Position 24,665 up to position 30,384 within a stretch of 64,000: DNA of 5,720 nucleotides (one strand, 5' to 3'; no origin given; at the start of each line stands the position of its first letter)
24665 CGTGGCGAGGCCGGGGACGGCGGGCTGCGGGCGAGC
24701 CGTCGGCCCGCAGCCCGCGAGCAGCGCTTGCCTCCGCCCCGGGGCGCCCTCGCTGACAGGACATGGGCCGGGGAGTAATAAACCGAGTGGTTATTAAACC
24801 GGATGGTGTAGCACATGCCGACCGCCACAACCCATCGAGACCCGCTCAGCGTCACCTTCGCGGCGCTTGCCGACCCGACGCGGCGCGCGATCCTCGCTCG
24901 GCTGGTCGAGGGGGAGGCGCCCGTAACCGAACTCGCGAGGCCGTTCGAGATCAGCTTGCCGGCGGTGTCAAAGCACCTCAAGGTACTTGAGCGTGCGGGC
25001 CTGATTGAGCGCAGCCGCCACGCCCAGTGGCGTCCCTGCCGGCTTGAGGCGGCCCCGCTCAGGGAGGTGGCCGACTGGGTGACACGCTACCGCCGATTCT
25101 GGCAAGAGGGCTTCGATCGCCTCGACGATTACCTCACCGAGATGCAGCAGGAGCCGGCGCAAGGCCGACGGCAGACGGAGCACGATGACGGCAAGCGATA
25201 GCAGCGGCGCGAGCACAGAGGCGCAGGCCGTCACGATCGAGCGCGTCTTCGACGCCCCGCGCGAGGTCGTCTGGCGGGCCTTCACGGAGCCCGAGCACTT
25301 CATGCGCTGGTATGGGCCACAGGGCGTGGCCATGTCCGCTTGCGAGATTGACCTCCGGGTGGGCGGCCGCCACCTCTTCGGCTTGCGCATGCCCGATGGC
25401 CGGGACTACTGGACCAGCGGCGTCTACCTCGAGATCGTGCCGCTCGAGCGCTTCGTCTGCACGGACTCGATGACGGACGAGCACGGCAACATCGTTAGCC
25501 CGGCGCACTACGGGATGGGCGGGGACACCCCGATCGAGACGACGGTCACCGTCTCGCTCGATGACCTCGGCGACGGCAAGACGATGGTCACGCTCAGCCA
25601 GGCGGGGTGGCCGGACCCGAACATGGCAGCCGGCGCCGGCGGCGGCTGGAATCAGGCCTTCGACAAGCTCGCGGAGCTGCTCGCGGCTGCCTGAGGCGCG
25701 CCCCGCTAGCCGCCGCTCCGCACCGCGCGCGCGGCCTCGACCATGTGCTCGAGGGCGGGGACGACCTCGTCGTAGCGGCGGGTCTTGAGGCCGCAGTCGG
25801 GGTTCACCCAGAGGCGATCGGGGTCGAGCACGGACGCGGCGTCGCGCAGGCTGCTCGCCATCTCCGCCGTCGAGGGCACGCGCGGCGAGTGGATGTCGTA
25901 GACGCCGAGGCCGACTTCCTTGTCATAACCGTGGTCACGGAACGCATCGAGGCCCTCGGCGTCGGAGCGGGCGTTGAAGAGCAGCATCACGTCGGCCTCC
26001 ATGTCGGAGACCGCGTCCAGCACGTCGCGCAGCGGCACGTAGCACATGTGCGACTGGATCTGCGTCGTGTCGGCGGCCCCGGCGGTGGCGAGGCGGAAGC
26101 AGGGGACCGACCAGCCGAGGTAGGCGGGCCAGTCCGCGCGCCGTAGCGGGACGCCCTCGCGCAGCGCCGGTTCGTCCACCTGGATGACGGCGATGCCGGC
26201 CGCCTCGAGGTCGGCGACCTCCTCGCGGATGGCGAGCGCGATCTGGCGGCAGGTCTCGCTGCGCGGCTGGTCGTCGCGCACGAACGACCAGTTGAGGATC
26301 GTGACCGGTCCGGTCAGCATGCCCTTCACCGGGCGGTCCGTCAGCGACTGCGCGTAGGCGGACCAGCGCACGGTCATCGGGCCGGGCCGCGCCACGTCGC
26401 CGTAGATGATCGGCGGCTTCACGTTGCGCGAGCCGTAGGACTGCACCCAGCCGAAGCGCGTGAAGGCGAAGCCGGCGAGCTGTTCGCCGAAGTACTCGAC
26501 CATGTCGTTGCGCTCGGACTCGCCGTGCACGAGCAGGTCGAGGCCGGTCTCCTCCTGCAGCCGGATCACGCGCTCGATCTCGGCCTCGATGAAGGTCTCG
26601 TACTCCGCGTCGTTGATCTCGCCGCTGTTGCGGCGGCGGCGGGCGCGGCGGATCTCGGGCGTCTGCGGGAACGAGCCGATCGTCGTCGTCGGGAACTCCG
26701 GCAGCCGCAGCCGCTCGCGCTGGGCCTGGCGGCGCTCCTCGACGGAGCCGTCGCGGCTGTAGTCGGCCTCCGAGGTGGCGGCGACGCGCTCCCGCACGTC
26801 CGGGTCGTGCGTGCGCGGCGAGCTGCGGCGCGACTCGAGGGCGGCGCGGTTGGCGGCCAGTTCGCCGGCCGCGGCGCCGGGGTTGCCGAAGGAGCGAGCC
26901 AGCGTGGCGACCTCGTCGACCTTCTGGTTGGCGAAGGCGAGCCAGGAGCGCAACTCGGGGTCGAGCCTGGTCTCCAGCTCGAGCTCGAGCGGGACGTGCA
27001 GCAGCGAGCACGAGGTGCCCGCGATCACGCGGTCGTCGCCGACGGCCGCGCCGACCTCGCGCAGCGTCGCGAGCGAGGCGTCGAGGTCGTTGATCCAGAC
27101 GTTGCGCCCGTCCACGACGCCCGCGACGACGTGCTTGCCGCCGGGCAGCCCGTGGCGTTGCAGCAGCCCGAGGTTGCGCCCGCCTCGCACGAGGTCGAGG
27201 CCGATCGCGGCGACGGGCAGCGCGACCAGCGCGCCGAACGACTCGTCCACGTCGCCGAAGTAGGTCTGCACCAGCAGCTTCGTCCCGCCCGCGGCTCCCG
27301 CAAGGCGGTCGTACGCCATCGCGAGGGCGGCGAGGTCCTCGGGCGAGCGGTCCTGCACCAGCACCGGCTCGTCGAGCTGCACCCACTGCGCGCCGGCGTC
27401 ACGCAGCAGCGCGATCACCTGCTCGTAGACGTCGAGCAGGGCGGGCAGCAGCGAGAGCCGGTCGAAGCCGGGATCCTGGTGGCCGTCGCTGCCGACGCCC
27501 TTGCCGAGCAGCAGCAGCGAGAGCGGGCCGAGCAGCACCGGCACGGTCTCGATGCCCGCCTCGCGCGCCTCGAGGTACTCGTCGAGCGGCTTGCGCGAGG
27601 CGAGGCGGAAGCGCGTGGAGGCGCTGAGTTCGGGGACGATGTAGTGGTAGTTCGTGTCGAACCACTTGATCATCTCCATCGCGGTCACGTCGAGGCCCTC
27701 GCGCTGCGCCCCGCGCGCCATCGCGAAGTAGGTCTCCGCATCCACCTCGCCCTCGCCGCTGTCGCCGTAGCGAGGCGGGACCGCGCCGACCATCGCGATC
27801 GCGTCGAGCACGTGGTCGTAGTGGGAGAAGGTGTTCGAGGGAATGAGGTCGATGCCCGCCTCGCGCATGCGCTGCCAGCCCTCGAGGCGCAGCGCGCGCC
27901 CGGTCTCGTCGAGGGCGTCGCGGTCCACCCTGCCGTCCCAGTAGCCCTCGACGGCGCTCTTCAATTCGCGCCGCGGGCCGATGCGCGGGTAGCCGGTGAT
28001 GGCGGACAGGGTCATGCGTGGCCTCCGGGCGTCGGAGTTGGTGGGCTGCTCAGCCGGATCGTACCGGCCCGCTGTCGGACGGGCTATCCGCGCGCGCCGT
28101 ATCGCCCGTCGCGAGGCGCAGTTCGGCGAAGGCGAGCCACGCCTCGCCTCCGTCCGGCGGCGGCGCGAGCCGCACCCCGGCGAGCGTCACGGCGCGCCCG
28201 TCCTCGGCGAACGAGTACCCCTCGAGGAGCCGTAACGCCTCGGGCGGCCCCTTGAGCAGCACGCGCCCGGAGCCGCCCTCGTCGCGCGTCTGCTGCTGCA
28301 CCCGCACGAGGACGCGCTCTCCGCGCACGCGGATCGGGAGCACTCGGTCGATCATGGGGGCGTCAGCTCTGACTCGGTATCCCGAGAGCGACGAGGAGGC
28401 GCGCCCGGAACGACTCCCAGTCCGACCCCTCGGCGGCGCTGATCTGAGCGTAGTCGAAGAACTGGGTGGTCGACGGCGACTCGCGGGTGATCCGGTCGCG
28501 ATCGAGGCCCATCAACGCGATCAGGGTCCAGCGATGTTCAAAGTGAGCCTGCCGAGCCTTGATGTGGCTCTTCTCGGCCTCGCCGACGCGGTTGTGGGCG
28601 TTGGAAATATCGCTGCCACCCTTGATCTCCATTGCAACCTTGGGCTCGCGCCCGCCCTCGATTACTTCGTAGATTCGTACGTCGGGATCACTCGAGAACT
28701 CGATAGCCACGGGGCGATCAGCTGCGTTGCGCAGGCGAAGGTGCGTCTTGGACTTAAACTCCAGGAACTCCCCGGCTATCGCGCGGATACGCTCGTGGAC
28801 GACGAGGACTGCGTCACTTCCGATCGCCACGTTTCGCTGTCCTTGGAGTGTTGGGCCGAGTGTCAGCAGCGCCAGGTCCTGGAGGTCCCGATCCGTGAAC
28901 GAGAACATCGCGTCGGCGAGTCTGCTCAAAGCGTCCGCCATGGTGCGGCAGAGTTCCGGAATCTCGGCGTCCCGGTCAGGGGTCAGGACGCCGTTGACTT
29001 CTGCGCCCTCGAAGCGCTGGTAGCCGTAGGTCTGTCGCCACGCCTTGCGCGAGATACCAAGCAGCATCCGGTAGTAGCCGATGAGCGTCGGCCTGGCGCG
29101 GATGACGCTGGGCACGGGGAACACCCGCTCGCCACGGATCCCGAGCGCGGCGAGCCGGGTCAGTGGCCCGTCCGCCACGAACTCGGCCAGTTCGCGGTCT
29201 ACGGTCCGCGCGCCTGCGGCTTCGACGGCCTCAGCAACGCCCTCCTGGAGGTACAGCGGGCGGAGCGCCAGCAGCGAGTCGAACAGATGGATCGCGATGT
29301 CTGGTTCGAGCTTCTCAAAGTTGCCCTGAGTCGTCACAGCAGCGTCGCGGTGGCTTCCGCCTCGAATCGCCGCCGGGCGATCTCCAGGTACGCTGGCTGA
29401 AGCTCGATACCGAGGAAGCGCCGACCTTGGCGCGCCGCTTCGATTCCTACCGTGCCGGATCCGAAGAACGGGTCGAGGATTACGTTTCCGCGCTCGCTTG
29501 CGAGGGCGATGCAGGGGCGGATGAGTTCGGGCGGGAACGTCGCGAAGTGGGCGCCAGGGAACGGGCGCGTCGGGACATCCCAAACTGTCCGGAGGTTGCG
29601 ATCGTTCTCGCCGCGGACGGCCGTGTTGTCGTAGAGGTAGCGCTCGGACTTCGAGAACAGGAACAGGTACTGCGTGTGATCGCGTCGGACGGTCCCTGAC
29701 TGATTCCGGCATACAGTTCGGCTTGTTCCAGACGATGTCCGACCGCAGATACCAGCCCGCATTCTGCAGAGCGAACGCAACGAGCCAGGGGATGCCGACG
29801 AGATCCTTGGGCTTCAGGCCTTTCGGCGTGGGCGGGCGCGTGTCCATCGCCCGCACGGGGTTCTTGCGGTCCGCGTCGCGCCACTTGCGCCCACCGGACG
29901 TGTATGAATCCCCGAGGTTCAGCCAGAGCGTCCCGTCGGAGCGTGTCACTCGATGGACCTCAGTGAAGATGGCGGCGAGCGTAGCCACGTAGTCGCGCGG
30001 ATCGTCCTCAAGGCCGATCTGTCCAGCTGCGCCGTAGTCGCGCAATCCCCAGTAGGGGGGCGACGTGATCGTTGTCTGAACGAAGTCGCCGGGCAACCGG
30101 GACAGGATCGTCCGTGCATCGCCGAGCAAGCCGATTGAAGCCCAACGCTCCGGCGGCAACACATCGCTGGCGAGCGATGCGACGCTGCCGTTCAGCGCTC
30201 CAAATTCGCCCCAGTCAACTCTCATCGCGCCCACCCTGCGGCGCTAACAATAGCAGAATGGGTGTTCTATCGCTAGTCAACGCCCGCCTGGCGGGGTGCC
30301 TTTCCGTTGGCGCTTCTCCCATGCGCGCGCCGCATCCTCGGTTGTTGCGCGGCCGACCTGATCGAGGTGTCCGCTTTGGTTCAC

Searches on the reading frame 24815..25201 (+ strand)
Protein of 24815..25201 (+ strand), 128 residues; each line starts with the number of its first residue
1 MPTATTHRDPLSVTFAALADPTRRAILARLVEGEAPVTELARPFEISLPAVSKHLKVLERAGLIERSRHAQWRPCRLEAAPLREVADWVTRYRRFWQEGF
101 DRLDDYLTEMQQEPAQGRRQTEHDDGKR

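Call 5: search_protein_families(library=pfam, proteins=[window:24815-25201:+], max_evalue=0.01)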
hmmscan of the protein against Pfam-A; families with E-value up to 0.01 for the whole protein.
window:24815-25201:+ (128 aa): 14 families
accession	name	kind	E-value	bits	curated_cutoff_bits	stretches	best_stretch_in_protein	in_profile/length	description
PF12840.13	HTH_20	-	2.5e-16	59.8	27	1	18-65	1-49/51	Helix-turn-helix domain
PF01022.26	HTH_5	-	2.6e-12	46.9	22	1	20-65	1-46/47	Bacterial regulatory protein, arsR family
PF01047.28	MarR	-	1.8e-07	31.4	24.6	1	32-70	15-53/59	MarR family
PF13412.12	HTH_24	-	8.4e-07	28.9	21.9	1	20-65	2-48/48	Winged helix-turn-helix DNA-binding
PF12802.13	MarR_2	-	1e-06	29.3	27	1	26-69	10-55/61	MarR family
PF09339.16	HTH_IclR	-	0.00057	20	22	1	27-66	9-50/52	IclR helix-turn-helix domain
PF25212.1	HVO_A0114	-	0.00067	19.8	27.6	1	20-71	21-73/84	HVO_A0114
PF01978.25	TrmB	-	0.0014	18.9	25.6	1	30-76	18-61/68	Sugar-specific transcriptional regulator TrmB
PF25213.1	HVO_A0261_N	-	0.0028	17.9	35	1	21-69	11-59/86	HVO_A0261 N-terminal domain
PF01638.23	HxlR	-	0.0034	17.7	20.8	1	25-71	9-56/91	HxlR-like helix-turn-helix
PF08279.18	HTH_11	-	0.0052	17.1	25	1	23-64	2-46/55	HTH domain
PF21476.4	PF0610-like_N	-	0.0069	17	33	0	22-60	2-40/50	PF0610-like, N-terminal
PF13545.12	HTH_Crp_2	-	0.0072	16.7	27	0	38-68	26-57/70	Crp-like helix-turn-helix domain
PF24035.1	DUF7344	-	0.0084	16.9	27.8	0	15-42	1-28/76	Domain of unknown function (DUF7344)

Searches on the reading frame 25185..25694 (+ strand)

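Call 5: search_protein_families(library=pfam, proteins=[window:25185-25694:+], max_evalue=0.01)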
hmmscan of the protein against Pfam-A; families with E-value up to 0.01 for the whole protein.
window:25185-25694:+ (169 aa): 2 families
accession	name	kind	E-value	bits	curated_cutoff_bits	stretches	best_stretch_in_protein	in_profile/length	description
PF08327.17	AHSA1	-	4.6e-30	104.9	22.1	1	23-166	1-124/125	Activator of Hsp90 ATPase homolog 1-like protein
PF10604.15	Polyketide_cyc2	-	2.7e-05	24.9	27.4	1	15-167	3-138/142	Polyketide cyclase / dehydrase and lipid transport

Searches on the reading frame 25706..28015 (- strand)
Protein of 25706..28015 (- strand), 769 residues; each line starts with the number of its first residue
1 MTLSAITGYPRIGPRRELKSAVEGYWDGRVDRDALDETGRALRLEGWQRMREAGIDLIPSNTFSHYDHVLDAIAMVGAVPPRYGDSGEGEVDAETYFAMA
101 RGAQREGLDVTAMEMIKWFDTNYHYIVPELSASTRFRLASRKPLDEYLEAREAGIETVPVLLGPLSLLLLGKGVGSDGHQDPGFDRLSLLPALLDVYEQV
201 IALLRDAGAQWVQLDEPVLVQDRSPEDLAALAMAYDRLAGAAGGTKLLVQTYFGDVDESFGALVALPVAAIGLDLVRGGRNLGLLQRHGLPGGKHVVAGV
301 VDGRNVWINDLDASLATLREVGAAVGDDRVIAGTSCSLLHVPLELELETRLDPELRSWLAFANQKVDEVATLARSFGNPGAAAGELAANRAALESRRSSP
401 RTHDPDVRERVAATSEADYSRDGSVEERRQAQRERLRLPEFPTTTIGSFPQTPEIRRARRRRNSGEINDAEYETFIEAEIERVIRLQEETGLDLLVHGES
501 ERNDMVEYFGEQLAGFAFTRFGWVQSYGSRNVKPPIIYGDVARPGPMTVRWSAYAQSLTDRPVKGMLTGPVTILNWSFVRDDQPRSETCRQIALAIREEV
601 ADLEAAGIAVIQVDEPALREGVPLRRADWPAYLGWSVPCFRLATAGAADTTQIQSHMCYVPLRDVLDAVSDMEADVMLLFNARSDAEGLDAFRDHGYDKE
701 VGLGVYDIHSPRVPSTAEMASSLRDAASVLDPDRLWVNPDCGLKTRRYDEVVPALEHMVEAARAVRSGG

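Call 5: search_protein_families(library=pfam, proteins=[window:25706-28015:-], max_evalue=0.01)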
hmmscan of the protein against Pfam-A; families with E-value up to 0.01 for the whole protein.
window:25706-28015:- (769 aa): 4 families
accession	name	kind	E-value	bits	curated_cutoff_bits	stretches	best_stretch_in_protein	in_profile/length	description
PF01717.24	Meth_synt_2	-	3.4e-150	500.2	21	1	441-763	1-323/324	Cobalamin-independent synthase, Catalytic domain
PF08267.18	Meth_synt_1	-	1.8e-120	402.7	27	2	4-323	2-310/313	Cobalamin-independent synthase, N-terminal domain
PF23716.1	DUF7158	-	0.00044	20.2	27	1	297-320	1-24/38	Family of unknown function (DUF7158)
PF09851.14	SHOCT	-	0.0039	17.3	27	0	454-473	2-21/28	Short C-terminal domain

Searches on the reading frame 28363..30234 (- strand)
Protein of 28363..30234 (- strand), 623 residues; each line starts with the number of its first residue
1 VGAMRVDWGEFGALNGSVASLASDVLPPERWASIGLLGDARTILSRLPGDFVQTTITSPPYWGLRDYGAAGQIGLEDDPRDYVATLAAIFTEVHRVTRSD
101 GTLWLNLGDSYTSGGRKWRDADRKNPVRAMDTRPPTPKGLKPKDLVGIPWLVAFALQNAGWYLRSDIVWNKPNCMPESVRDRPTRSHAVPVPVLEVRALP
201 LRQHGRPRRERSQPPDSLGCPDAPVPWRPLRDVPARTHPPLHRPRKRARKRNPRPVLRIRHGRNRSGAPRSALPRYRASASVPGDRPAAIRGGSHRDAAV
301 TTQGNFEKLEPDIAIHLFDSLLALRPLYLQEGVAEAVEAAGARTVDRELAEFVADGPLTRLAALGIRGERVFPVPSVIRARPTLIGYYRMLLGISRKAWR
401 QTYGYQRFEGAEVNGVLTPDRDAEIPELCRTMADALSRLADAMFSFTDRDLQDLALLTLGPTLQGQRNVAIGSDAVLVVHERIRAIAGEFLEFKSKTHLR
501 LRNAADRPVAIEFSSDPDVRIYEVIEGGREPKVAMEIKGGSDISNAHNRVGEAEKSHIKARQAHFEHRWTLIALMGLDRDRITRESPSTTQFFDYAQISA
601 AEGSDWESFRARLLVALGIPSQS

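Call 5: search_protein_families(library=pfam, proteins=[window:28363-30234:-], max_evalue=0.01)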
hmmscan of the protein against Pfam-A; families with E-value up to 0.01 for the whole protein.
window:28363-30234:- (623 aa): 2 families
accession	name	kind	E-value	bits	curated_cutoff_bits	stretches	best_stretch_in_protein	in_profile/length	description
PF09571.16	RE_XcyI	-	6.6e-78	262.5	25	1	320-620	3-305/305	XcyI restriction endonuclease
PF01555.25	N6_N4_Mtase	-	1.4e-17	64.8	26.7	1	52-187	1-98/221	DNA methylase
